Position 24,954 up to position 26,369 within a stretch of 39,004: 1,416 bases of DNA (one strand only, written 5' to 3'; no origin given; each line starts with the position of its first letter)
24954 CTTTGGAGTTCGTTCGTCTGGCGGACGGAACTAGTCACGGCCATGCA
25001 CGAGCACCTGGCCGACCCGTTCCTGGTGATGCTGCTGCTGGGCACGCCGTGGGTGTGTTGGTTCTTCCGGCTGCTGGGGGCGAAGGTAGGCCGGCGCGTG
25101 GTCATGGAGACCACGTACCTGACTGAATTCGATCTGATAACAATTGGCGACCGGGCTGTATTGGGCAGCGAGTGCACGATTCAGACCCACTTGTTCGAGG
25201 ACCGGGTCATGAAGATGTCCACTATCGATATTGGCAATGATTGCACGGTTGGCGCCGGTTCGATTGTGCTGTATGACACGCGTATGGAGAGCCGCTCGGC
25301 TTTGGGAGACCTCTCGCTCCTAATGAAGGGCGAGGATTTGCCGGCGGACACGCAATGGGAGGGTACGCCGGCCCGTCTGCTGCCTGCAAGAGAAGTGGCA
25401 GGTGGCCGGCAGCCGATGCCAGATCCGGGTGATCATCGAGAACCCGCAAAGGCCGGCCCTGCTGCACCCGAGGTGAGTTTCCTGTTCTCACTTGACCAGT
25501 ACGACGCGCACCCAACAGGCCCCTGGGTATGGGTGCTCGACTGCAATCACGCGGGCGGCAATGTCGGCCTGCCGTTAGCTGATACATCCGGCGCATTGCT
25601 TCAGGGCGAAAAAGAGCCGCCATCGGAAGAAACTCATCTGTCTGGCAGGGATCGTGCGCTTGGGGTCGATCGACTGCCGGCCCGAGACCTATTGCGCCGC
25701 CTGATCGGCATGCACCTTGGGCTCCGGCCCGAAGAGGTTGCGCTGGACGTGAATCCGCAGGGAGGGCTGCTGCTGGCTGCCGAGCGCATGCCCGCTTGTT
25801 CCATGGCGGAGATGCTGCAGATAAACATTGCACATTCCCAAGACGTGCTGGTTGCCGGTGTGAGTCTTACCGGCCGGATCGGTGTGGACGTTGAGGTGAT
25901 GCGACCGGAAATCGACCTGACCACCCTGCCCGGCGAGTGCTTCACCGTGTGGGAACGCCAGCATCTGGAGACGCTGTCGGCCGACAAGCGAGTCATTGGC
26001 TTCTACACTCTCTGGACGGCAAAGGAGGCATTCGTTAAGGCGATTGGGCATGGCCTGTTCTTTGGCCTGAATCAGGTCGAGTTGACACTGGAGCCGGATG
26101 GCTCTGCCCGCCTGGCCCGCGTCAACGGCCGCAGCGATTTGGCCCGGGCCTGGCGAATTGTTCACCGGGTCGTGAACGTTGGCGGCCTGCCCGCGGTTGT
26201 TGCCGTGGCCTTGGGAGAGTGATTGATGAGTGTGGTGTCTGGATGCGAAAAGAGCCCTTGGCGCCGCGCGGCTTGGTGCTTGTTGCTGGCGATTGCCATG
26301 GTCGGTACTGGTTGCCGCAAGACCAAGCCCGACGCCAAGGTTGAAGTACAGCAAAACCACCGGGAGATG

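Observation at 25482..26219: Sfp-type phosphopantetheinyl transferase fused in frame to the C-terminus of the NRPS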

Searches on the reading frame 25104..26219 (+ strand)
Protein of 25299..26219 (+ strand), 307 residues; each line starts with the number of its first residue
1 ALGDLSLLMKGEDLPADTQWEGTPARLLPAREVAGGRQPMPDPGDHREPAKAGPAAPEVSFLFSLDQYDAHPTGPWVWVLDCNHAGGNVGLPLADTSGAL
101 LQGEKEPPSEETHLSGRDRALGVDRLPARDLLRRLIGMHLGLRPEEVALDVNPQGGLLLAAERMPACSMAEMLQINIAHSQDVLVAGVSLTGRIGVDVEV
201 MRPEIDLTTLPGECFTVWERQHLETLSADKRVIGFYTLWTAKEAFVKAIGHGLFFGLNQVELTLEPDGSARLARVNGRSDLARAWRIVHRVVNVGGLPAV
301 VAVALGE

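Call 7: search_protein_families(library=ncbifam, proteins=[window:25299-26219:+], max_evalue=0.01)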
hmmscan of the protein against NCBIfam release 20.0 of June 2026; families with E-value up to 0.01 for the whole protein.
window:25299-26219:+ (307 aa): 5 families
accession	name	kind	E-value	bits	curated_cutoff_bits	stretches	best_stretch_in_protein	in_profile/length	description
NF042922.1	4PPT_HetI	equivalog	6.8e-26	91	370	1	128-275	63-204/235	4'-phosphopantetheinyl transferase HetI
NF007676.0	PRK10351.1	equivalog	3.2e-14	53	174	1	160-253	54-147/195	4'-phosphopantetheinyl transferase AcpT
NF047349.1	4PPT_AusB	equivalog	1.3e-11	44.3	225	1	139-263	55-162/205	aureusimine biosynthesis 4'-phosphopantetheinyl transferase AusB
TIGR00556.1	pantethn_trn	domain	2.8e-08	33.9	45.35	1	193-272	4-90/128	phosphopantetheine--protein transferase domain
TIGR02353.1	NRPS_term_dom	equivalog_domain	5e-05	21.9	423.1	1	2-25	672-695/695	Pls/PosA family non-ribosomal peptide synthetase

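Call 8: search_protein_families(library=pfam, proteins=[window:25299-26219:+], max_evalue=0.01)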
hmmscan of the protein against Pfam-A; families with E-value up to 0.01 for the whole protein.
window:25299-26219:+ (307 aa): 1 family
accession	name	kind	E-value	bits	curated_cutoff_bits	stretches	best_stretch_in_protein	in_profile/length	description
PF01648.25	ACPS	-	8e-17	61.7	25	1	193-286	1-98/111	4'-phosphopantetheinyl transferase superfamily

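Call 9: search_solved_structures(query=window:25299-26219:+, max_evalue=1, show_alignments=3)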
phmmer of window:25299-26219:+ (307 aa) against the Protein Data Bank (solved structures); distinct sequences matched with E-value up to 1: 6.
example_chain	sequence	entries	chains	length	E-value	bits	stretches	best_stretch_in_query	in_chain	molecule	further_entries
1qr0_A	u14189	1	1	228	4.2e-06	29.4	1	174-272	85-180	4'-PHOSPHOPANTETHEINYL TRANSFERASE SFP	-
4mrt_A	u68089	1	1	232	4.4e-06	29.4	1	174-272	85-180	4'-phosphopantetheinyl transferase sfp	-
2cg5_A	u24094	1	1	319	6.3e-05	25.6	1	127-266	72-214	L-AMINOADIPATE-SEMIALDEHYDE DEHYDROGENASE-PHOSPHOPANTETHEINYL TRANSFERASE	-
2byd_A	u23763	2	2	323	6.4e-05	25.5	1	127-266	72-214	HSPC223 | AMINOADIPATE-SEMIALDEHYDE DEHYDROGENASE-PHOSPHOPANTETHEINYL TRANSFERASE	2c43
1fte_A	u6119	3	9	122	0.29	13.5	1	213-264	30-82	ACYL CARRIER PROTEIN SYNTHASE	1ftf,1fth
3zcm_A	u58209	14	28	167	0.83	12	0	68-108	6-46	HIV INTEGRASE | INTEGRASE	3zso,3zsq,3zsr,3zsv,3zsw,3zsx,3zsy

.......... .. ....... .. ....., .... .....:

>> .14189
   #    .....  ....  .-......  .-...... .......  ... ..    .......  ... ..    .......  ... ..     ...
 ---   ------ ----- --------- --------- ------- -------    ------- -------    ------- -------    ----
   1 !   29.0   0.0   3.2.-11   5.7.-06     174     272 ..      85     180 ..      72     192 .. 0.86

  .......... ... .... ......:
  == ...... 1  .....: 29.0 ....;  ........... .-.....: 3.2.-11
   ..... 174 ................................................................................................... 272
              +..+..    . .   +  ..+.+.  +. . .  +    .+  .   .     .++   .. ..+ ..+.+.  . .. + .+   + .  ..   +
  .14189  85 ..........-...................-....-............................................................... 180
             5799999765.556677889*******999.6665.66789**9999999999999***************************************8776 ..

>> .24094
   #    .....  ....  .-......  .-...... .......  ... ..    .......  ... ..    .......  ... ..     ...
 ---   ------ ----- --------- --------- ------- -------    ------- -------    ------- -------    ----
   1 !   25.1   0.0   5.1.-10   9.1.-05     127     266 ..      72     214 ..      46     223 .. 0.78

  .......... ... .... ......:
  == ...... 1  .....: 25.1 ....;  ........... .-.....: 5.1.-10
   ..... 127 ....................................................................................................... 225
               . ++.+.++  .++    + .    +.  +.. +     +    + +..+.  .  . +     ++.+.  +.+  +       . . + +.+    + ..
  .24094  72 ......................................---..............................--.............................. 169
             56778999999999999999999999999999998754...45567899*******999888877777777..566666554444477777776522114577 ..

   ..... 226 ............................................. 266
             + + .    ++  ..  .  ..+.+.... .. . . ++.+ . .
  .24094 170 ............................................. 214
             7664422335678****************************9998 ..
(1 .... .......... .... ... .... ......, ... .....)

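Call 15: find_related_loci(query=window:25299-26219:+, collection=genome_contigs, flank=8000)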
Query window:25299-26219:+ (307 aa) in genome_contigs; peptide patterns used: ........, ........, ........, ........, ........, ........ (x = any residue, [..] = any of these).
91 stretches matched a pattern, but none encodes a relative of the query by tblastn (E <= 1e-3).

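Call 20: search_protein_representatives(protein=window:25299-26219:+)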
Query: 307 residues. Proteins with E-value up to 0.001 (for the whole library): 28201; up to 1e-10: 5457; up to 1e-30: 8. The best 150 are listed.
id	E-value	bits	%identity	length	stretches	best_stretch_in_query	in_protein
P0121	2.6e-47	178.0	45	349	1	2-305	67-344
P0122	6.6e-36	140.5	48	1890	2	2-306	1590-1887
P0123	1.4e-34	136.2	40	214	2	129-306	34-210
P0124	7.8e-34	133.7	42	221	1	125-307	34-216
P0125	8.1e-34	133.7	42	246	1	117-304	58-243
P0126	4.8e-33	131.1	41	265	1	114-304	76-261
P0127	9.9e-32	126.8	39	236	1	114-304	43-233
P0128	5.2e-31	124.4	38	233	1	127-306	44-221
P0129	2.4e-30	122.3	40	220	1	121-306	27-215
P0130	3.0e-29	118.7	41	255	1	125-302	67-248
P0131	1.1e-28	116.8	38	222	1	135-305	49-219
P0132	1.3e-28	116.6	35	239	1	72-304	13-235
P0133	6.5e-27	111.0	44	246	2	130-306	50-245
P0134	3.5e-26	108.6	34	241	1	116-303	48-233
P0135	5.3e-26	108.0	43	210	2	130-306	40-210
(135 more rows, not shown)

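Call 23: find_homologous_proteins(query=window:25476-26219:+, max_evalue=0.00001)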
Query window:25476-26219:+ (248 aa): 150 proteins with E <= 0.00001 among 8000 candidates; the best 120 are listed.
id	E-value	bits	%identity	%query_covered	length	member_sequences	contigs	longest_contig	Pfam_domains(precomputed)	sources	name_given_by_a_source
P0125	1.9e-33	134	37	99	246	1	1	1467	PF01648.26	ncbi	-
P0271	8.9e-19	86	35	79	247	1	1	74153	PF01648.26,PF22624.2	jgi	jgi:4'-phosphopantetheinyl transferase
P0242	8.9e-19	86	35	79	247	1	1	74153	PF01648.26,PF22624.2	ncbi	-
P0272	1.0e-18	86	34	69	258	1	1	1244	PF01648.26,PF22624.2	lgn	-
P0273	6.3e-18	83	35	67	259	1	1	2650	PF01648.26,PF22624.2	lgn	-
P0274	8.3e-18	83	33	73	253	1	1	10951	PF01648.26,PF22624.2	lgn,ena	-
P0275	9.0e-17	79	32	65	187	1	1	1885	PF01648.26,PF22624.2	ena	-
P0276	1.6e-16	79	35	72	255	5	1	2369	PF01648.26,PF22624.2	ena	-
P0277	2.2e-16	78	35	71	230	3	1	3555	PF01648.26,PF22624.2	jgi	jgi:4'-phosphopantetheinyl transferase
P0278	3.1e-16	78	34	72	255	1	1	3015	PF01648.26,PF22624.2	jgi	jgi:4'-phosphopantetheinyl transferase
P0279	5.4e-16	77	38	65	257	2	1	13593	PF01648.26,PF22624.2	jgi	jgi:4'-phosphopantetheinyl transferase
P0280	9.8e-16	76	32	85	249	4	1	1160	PF01648.26,PF22624.2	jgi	-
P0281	1.6e-15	75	40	64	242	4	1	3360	PF01648.26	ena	-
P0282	2.4e-15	75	32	79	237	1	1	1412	PF01648.26,PF22624.2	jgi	-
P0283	7.4e-15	73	38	47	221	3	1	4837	PF01648.26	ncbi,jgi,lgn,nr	ncbi:MAG: 4'-phosphopantetheinyl transferase [Phototrophicales bacterium]|nr:MAG: 4'-phosphopantethe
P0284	1.1e-14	73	33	69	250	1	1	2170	PF01648.26,PF22624.2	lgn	-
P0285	1.3e-14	72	38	63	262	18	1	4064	PF01648.26,PF22624.2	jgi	-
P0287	7.0e-14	70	34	65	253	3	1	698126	PF01648.26,PF22624.2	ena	-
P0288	1.0e-13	69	32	70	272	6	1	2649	PF01648.26,PF22624.2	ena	-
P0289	1.1e-13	69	31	71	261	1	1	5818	PF01648.26,PF22624.2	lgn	-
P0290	1.2e-13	69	37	67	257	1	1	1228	PF01648.26,PF22624.2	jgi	jgi:4'-phosphopantetheinyl transferase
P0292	3.6e-13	68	34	74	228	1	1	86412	PF01648.26,PF22624.2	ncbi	-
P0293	4.1e-13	67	36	55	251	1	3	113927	PF01648.26,PF22624.2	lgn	-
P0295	1.4e-12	66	31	72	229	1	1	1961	PF01648.26,PF22624.2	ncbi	-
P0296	1.8e-12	65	32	69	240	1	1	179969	PF01648.26,PF22624.2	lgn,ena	-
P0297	3.0e-12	65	34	70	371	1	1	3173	PF01648.26,PF22624.2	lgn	-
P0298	3.3e-12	64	30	76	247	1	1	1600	PF01648.26,PF22624.2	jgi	jgi:4'-phosphopantetheinyl transferase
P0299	3.3e-12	64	32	60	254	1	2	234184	PF01648.26,PF22624.2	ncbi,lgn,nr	ncbi:MAG: 4'-phosphopantetheinyl transferase superfamily protein [Nitrospira sp.]|nr:4'-phosphopante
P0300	3.8e-12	64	32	56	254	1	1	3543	PF01648.26,PF22624.2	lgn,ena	-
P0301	4.4e-12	64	32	76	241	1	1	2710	PF01648.26,PF22624.2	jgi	jgi:4'-phosphopantetheinyl transferase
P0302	5.2e-12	64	32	56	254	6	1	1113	PF01648.26,PF22624.2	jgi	jgi:4'-phosphopantetheinyl transferase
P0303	5.8e-12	64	36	47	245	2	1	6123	PF01648.26,PF22624.2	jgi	jgi:4'-phosphopantetheinyl transferase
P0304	6.5e-12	63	29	90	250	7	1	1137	PF01648.26,PF22624.2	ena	-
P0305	8.3e-12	63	33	46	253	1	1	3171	PF01648.26,PF22624.2,PF17837.7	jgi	jgi:4'-phosphopantetheinyl transferase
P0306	8.3e-12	63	30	70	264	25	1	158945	PF01648.26,PF22624.2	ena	-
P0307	1.0e-11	63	31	70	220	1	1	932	PF01648.26,PF22624.2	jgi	jgi:4'-phosphopantetheinyl transferase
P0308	1.3e-11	62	32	56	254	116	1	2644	PF01648.26,PF22624.2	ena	-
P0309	1.5e-11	62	34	58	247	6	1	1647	PF01648.26,PF22624.2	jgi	jgi:4'-phosphopantetheinyl transferase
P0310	2.6e-11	62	31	61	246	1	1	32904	PF01648.26,PF22624.2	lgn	-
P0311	5.5e-11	60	34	59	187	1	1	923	PF01648.26,PF22624.2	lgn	-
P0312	7.4e-11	60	31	56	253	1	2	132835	PF01648.26,PF22624.2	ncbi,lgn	-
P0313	7.6e-11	60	35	62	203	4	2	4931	PF01648.26,PF22624.2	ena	-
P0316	9.5e-11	60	33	58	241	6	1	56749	PF01648.26,PF22624.2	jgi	jgi:4'-phosphopantetheinyl transferase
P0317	1.1e-10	59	33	56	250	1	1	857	PF01648.26,PF22624.2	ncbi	-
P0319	1.2e-10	59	31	72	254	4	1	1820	PF01648.26,PF22624.2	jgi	jgi:4'-phosphopantetheinyl transferase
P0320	1.4e-10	59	30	80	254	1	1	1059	PF01648.26,PF22624.2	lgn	-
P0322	2.2e-10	58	36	44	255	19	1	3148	PF01648.26,PF22624.2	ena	-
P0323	2.3e-10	58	34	54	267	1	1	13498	PF01648.26,PF22624.2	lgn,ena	-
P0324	3.3e-10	58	30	77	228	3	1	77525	PF01648.26,PF22624.2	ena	-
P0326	4.3e-10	58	37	48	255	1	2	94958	PF01648.26,PF22624.2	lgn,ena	-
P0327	4.3e-10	58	33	57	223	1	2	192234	PF01648.26,PF22624.2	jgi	jgi:4'-phosphopantetheinyl transferase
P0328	5.0e-10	57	39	59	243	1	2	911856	PF01648.26,PF22624.2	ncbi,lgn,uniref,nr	ncbi:4'-phosphopantetheinyl transferase superfamily protein [Neorhizobium sp. JUb45]|uniref:4'-phosp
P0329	6.5e-10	57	30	71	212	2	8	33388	PF01648.26,PF22624.2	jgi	-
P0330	6.9e-10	57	32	56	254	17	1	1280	PF01648.26,PF22624.2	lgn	-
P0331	8.3e-10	57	34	57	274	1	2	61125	PF01648.26,PF22624.2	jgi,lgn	-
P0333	1.3e-9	56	33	61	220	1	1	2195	PF01648.26,PF22624.2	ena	-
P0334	1.4e-9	56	31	61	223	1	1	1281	PF01648.26,PF22624.2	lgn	-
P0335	1.7e-9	56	35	51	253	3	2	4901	PF01648.26,PF22624.2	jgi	jgi:4'-phosphopantetheinyl transferase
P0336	2.1e-9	55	31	71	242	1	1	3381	PF01648.26,PF22624.2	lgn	-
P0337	2.2e-9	55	33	60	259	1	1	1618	PF01648.26,PF22624.2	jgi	jgi:4'-phosphopantetheinyl transferase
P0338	2.3e-9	55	33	53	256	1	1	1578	PF01648.26,PF22624.2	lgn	-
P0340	3.2e-9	55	34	58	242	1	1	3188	PF01648.26,PF22624.2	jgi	jgi:4'-phosphopantetheinyl transferase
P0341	3.4e-9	55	29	58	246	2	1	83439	PF01648.26,PF22624.2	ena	-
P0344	4.4e-9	54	38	53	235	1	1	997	PF01648.26,PF22624.2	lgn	-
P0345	5.1e-9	54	32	55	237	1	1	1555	PF01648.26,PF22624.2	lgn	-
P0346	6.1e-9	54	30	75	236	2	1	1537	PF01648.26,PF22624.2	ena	-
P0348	6.2e-9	54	32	59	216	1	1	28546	PF01648.26,PF22624.2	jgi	jgi:4'-phosphopantetheinyl transferase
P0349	7.0e-9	54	31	55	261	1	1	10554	PF01648.26,PF22624.2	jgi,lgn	-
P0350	7.3e-9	54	28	64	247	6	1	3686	PF01648.26,PF22624.2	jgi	-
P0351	7.7e-9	53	33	65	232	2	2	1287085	PF01648.26,PF22624.2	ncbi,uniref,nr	ncbi:4'-phosphopantetheinyl transferase superfamily protein [Variovorax ginsengisoli]|uniref:4'-phos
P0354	1.0e-8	53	29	75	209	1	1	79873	PF01648.26,PF22624.2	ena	-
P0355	1.2e-8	53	29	77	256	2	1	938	PF01648.26,PF22624.2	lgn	-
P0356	1.4e-8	53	29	77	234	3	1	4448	PF01648.26,PF22624.2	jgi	jgi:4'-phosphopantetheinyl transferase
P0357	1.5e-8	53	34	61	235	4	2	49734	PF01648.26,PF22624.2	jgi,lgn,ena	-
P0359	1.6e-8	52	30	70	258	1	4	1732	PF01648.26,PF22624.2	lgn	-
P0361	2.0e-8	52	31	73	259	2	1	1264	PF01648.26,PF22624.2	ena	-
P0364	2.6e-8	52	33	59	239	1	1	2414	PF01648.26,PF22624.2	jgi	-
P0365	3.8e-8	51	36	52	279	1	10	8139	PF01648.26,PF22624.2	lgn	-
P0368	5.3e-8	51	34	65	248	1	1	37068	PF01648.26,PF22624.2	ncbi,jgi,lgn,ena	-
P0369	5.4e-8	51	31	56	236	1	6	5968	PF01648.26,PF22624.2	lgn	-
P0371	6.1e-8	50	26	81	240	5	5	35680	PF01648.26,PF22624.2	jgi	-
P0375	1.1e-7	50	28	71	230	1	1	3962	PF01648.26,PF22624.2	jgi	jgi:4'-phosphopantetheinyl transferase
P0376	1.3e-7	49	41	38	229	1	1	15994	PF01648.26,PF22624.2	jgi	jgi:4'-phosphopantetheinyl transferase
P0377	1.3e-7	49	31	81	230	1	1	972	PF01648.26,PF22624.2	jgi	jgi:4'-phosphopantetheinyl transferase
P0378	1.6e-7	49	30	71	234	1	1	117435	PF01648.26,PF22624.2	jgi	jgi:4'-phosphopantetheinyl transferase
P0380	2.1e-7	49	31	58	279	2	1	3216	PF01648.26,PF22624.2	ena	-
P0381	2.3e-7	49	26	83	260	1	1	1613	PF01648.26,PF22624.2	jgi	jgi:4'-phosphopantetheinyl transferase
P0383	2.4e-7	49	31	70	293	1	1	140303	PF01648.26,PF22624.2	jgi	jgi:4'-phosphopantetheinyl transferase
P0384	3.0e-7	48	33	73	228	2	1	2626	PF01648.26,PF22624.2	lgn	-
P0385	4.4e-7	48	29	69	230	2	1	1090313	PF01648.26,PF22624.2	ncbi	ncbi:hypothetical protein GCM10027093_24650 [Paraburkholderia jirisanensis]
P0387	5.0e-7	48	30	73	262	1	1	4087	PF01648.26,PF22624.2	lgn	-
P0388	5.4e-7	47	33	54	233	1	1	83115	PF01648.26,PF22624.2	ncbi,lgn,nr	ncbi:MAG: 4'-phosphopantetheinyl transferase superfamily protein [Oceanospirillaceae bacterium]|nr:4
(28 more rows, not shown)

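Call 24: find_encoding_contigs(protein=P0122, flank=10000, max_places=4)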
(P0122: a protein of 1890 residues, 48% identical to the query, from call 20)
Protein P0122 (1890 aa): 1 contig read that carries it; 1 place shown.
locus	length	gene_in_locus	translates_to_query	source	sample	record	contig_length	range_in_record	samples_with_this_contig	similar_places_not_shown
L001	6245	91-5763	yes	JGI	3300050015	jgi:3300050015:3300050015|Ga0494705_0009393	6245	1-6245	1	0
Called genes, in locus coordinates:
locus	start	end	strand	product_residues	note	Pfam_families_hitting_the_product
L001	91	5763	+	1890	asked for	PF00501:AMP-binding, PF13193:AMP-binding_C, PF00550:PP-binding (weak), PF00132:Hexapep (faint), PF01648:ACPS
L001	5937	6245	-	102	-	?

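Call 25: find_encoding_contigs(protein=P0125, flank=5000, max_places=4)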
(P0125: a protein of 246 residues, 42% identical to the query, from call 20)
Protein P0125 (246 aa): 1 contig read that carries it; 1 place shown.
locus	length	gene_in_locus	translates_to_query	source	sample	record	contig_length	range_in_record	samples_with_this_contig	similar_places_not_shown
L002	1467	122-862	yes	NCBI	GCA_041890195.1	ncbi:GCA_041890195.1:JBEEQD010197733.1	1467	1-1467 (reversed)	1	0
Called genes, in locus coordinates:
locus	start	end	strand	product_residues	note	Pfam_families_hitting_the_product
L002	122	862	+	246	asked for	PF01648:ACPS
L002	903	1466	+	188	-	?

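Call 31: find_encoding_contigs(protein=P0121, flank=10000, max_places=3)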
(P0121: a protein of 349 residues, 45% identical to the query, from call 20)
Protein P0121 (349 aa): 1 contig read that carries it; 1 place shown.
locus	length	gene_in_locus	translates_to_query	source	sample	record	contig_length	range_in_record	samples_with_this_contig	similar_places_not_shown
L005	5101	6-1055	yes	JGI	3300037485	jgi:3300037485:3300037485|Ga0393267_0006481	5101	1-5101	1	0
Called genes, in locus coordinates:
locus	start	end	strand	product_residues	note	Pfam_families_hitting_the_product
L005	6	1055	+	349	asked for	PF01648:ACPS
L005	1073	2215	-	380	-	PF00793:DAHP_synth_1, PF01817:CM_2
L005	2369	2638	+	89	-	-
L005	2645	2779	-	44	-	-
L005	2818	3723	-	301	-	-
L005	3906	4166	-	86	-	PF01809:YidD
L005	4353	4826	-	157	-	PF00825:Ribonuclease_P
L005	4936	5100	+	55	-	?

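Call 32: find_encoding_contigs(protein=P0123, flank=10000, max_places=3)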
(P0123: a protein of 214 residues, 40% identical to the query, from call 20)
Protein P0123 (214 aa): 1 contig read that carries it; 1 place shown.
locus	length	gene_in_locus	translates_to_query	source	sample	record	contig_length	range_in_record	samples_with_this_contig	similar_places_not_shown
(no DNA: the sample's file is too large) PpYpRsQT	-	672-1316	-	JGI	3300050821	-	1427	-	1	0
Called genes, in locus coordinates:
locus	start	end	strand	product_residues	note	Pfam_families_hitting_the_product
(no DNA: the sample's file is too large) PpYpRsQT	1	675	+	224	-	?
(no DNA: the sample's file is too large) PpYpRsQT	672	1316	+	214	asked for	PF01648:ACPS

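Call 33: find_encoding_contigs(protein=P0124, flank=10000, max_places=3)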
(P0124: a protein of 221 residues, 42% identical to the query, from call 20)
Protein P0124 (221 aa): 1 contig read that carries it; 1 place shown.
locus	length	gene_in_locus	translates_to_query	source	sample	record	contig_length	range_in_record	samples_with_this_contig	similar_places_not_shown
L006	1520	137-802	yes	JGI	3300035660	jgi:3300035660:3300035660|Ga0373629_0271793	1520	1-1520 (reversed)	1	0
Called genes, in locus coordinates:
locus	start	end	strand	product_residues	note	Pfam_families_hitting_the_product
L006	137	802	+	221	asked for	PF01648:ACPS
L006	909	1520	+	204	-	?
